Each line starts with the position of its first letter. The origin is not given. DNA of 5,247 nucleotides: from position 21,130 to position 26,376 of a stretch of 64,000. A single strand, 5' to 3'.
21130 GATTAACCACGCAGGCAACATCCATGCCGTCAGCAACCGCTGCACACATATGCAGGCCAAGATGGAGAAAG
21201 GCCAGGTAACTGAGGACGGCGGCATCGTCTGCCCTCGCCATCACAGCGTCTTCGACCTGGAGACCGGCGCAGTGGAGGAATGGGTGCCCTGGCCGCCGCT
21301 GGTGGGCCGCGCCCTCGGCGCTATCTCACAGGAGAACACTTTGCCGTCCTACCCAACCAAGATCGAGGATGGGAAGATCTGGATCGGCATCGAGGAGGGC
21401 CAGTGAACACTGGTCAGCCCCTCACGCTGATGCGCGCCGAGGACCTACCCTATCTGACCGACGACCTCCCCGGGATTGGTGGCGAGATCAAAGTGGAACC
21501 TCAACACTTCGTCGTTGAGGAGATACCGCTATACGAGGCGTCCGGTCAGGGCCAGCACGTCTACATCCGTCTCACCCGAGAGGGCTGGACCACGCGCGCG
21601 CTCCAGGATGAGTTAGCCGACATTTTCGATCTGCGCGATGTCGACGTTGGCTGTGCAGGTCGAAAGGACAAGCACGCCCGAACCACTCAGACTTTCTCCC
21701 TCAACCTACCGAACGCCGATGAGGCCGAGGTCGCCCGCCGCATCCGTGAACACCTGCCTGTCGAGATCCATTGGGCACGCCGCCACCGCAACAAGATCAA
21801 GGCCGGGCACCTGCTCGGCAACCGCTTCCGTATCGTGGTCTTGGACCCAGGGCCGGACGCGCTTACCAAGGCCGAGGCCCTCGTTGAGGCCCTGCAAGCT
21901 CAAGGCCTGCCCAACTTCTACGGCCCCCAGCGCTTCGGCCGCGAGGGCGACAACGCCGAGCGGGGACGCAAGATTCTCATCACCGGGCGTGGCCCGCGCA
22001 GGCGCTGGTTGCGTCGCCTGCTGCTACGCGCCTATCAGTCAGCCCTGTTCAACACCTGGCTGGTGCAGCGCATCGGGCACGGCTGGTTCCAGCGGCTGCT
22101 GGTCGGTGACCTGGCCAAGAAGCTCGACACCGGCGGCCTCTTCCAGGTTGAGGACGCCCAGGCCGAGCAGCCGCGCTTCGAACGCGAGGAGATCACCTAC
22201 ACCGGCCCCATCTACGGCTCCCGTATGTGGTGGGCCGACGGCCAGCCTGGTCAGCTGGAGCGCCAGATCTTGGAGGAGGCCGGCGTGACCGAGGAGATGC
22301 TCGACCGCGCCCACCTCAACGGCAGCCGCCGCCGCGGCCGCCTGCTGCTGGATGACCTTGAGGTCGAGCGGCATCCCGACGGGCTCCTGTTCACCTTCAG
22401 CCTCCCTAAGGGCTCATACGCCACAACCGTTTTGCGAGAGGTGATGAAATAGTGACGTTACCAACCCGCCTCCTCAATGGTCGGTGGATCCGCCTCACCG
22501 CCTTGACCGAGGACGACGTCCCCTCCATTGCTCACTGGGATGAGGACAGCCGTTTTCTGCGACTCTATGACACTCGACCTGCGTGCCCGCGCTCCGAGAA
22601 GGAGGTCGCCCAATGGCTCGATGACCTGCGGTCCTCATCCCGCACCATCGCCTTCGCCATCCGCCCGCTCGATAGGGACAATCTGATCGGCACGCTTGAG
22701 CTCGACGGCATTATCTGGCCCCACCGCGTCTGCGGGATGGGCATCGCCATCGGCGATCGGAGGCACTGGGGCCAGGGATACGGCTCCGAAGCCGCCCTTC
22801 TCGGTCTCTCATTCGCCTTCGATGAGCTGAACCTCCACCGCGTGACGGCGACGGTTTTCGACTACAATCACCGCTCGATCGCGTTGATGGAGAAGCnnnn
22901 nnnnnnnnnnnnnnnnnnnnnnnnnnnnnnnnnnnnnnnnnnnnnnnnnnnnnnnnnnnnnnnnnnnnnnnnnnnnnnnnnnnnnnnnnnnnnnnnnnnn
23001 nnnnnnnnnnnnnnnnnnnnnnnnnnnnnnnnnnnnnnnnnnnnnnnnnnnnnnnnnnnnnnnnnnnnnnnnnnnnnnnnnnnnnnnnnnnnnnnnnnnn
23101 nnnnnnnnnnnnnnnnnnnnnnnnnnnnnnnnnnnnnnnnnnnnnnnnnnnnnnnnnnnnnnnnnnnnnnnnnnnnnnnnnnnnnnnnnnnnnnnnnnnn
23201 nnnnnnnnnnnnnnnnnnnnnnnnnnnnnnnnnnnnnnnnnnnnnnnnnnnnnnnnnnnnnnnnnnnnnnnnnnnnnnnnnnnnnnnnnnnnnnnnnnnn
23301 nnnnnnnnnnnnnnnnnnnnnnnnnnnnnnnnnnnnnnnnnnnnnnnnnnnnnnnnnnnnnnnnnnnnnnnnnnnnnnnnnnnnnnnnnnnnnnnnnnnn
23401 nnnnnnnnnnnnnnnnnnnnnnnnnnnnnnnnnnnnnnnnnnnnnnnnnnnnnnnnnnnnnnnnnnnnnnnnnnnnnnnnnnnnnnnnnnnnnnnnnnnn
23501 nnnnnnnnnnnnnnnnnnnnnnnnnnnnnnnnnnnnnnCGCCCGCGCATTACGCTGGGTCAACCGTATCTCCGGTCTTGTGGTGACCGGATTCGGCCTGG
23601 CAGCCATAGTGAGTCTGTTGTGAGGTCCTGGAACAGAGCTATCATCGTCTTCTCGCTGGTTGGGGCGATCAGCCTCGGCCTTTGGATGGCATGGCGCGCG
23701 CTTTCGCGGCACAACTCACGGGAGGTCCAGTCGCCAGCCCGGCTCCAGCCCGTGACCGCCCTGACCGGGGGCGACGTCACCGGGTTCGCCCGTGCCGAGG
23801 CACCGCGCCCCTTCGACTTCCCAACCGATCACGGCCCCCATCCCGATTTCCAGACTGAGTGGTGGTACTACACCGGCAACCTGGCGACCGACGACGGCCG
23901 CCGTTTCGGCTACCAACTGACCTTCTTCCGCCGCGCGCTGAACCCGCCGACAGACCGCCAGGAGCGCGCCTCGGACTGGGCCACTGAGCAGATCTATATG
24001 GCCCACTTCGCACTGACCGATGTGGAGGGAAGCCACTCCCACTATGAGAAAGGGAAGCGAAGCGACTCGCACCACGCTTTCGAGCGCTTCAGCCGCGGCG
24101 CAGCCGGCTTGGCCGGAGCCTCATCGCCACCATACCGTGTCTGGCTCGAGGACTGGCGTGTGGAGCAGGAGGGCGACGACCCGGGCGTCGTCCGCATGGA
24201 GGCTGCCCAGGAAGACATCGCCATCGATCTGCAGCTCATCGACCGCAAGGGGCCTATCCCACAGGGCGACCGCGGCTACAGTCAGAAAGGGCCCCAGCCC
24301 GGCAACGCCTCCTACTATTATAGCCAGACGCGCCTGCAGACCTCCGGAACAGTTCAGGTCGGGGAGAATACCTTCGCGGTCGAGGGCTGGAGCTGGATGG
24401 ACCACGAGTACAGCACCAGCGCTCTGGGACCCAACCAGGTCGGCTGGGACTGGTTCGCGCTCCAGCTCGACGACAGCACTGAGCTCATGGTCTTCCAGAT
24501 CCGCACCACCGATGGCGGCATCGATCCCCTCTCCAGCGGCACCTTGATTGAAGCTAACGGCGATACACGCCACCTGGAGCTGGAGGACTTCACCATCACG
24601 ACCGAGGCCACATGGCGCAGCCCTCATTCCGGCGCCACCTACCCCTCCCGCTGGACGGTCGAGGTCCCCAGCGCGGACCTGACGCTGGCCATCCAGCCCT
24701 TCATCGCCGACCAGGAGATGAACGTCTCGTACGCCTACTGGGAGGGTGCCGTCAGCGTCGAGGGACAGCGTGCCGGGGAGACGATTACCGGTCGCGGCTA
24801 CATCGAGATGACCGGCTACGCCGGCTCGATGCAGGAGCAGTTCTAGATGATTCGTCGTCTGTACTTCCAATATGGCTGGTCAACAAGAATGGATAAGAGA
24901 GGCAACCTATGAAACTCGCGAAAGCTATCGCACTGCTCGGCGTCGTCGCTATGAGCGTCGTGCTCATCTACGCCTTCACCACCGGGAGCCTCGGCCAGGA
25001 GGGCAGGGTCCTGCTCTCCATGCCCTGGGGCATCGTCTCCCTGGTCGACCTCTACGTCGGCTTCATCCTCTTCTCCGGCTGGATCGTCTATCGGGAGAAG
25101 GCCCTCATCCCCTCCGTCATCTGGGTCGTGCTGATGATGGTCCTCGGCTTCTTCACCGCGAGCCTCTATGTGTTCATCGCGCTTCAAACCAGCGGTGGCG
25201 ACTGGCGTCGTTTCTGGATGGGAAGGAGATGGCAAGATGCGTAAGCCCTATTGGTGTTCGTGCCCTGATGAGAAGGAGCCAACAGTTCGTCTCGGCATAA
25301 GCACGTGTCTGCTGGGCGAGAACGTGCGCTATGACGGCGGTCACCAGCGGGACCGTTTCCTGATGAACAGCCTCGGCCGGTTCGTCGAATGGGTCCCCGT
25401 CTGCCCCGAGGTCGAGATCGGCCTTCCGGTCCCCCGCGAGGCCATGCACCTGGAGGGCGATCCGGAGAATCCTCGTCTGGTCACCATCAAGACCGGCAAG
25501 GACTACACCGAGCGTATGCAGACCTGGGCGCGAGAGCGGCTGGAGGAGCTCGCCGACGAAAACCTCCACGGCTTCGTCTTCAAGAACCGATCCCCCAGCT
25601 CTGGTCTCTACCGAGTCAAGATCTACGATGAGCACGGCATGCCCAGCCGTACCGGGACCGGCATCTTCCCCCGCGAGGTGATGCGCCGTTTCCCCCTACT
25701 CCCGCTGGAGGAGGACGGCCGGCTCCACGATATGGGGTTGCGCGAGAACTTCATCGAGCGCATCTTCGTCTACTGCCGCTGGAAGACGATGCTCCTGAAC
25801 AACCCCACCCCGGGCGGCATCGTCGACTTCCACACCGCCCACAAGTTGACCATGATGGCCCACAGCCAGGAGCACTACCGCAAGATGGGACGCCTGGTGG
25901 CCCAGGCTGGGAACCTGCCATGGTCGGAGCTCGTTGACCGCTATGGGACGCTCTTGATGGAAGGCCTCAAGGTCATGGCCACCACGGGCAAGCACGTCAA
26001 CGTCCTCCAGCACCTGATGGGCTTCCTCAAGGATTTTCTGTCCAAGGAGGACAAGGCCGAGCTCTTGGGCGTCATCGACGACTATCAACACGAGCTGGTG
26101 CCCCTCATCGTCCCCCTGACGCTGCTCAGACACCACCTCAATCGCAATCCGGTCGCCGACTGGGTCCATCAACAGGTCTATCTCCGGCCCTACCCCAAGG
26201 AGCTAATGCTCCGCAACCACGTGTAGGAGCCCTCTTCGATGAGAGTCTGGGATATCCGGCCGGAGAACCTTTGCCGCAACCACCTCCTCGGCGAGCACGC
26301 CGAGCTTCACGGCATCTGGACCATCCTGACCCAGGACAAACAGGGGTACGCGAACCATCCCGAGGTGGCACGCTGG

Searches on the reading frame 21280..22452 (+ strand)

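Call 31: search_protein_families(library=pfam, proteins=[window:21280-22452:+], max_evalue=0.001)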
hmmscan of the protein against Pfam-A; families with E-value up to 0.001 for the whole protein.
window:21280-22452:+ (390 aa): 1 family
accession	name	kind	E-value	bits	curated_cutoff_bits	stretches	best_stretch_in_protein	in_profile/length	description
PF01142.23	TruD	-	5.3e-77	259.8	27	2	58-222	6-173/412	tRNA pseudouridine synthase D (TruD)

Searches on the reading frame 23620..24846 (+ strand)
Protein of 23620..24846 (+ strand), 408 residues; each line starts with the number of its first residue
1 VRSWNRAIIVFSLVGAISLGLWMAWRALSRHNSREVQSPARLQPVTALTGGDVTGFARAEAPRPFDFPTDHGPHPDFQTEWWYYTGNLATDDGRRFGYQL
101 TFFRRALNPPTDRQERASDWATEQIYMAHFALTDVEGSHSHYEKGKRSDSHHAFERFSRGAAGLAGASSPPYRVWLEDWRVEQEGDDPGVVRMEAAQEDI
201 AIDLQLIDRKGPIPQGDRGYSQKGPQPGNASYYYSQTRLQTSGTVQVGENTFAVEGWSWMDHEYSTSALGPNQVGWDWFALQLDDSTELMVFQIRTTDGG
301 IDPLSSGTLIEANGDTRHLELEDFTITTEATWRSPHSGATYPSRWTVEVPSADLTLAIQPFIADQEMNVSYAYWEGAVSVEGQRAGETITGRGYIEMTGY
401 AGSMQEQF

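Call 31: search_protein_families(library=pfam, proteins=[window:23620-24846:+], max_evalue=0.001)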
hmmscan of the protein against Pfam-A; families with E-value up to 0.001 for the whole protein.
window:23620-24846:+ (408 aa): 2 families
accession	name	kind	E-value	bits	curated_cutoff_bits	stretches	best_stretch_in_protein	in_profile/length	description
PF07143.17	CrtC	-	3.6e-60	203.9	22.5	1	79-266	1-168/168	CrtC N-terminal lipocalin domain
PF17186.10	Lipocalin_9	-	2.2e-47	160.9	26.2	1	269-400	1-131/131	Lipocalin-like domain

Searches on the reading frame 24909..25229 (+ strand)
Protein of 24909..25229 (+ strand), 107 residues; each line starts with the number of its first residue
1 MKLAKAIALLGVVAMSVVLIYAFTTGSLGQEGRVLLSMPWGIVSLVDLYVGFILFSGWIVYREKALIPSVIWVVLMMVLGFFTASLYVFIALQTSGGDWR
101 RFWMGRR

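Call 31: search_protein_families(library=pfam, proteins=[window:24909-25229:+], max_evalue=0.001)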
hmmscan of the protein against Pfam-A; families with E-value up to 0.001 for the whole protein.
window:24909-25229:+ (107 aa): 1 family
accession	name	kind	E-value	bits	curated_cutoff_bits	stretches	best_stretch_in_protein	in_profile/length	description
PF07343.16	DUF1475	-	6.4e-10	39.7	22.3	1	8-92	15-96/236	Protein of unknown function (DUF1475)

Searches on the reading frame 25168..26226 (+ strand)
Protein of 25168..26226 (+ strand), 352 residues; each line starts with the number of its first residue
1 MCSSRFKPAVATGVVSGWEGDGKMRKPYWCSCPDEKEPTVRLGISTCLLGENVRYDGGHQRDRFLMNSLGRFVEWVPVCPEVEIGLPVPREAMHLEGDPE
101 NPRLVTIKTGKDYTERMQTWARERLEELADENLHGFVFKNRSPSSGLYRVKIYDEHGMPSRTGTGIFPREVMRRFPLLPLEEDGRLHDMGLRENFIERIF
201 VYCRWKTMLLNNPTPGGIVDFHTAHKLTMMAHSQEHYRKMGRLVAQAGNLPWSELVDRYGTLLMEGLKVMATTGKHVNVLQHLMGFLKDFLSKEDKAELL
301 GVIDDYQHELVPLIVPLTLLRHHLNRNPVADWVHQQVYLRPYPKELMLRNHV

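Call 31: search_protein_families(library=pfam, proteins=[window:25168-26226:+], max_evalue=0.001)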
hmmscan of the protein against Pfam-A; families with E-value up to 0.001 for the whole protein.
window:25168-26226:+ (352 aa): 2 families
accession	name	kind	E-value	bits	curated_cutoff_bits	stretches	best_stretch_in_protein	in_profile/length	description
PF08349.16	DUF1722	-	1.4e-40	138.6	22.5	1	226-343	1-117/117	Protein of unknown function (DUF1722)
PF04463.17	2-thiour_desulf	-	1.5e-40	138.9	34.7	1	43-183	2-141/141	2-thiouracil desulfurase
